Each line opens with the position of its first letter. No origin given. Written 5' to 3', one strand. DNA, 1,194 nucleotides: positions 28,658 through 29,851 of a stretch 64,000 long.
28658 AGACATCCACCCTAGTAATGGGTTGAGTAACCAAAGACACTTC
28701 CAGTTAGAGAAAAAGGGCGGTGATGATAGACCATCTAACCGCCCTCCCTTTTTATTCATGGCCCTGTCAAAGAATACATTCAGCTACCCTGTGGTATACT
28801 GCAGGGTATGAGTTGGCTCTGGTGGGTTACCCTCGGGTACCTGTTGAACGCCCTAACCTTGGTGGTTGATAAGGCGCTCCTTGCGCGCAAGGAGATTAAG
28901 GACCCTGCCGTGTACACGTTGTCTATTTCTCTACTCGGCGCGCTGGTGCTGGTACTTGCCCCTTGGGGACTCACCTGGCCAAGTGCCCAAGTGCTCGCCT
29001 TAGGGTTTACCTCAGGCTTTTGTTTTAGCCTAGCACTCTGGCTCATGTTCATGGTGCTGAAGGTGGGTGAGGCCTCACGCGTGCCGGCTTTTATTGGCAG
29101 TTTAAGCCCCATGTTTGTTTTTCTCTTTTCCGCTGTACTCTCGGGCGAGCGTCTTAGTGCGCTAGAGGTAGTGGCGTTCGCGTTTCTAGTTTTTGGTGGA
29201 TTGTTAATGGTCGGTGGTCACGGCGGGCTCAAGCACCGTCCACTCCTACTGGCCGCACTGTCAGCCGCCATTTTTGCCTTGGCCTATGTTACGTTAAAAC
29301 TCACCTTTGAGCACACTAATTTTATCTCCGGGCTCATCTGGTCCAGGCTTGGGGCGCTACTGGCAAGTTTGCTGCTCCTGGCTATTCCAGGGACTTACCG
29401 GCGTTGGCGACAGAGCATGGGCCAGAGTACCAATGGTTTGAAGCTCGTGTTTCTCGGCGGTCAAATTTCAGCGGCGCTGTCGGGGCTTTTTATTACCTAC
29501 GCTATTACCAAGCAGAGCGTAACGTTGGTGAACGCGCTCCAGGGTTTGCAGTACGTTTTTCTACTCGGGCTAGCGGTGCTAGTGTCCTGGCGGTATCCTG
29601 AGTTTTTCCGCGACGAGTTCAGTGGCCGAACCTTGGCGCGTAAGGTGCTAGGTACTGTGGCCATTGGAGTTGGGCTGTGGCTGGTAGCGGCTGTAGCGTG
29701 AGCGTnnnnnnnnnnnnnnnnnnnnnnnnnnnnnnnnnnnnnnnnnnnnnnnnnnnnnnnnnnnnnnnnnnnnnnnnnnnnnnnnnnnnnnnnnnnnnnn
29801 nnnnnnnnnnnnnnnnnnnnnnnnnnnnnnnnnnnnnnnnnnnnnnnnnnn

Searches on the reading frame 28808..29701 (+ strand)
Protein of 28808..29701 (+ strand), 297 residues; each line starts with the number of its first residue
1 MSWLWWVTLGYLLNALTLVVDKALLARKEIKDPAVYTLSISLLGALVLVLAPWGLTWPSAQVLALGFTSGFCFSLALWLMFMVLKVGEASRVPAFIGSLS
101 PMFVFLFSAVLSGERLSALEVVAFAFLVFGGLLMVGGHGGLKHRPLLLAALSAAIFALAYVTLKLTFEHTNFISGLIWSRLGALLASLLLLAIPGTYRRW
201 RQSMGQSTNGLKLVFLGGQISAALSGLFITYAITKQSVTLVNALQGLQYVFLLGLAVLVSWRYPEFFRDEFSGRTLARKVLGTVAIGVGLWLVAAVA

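Call 38: search_protein_families(library=pfam, proteins=[window:28808-29701:+], max_evalue=0.00001)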
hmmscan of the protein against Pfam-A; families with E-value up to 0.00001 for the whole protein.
window:28808-29701:+ (297 aa): 1 family
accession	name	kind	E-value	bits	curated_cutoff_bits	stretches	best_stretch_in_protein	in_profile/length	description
PF00892.27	EamA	-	4.1e-12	47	28.2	2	2-135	2-134/135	EamA-like transporter family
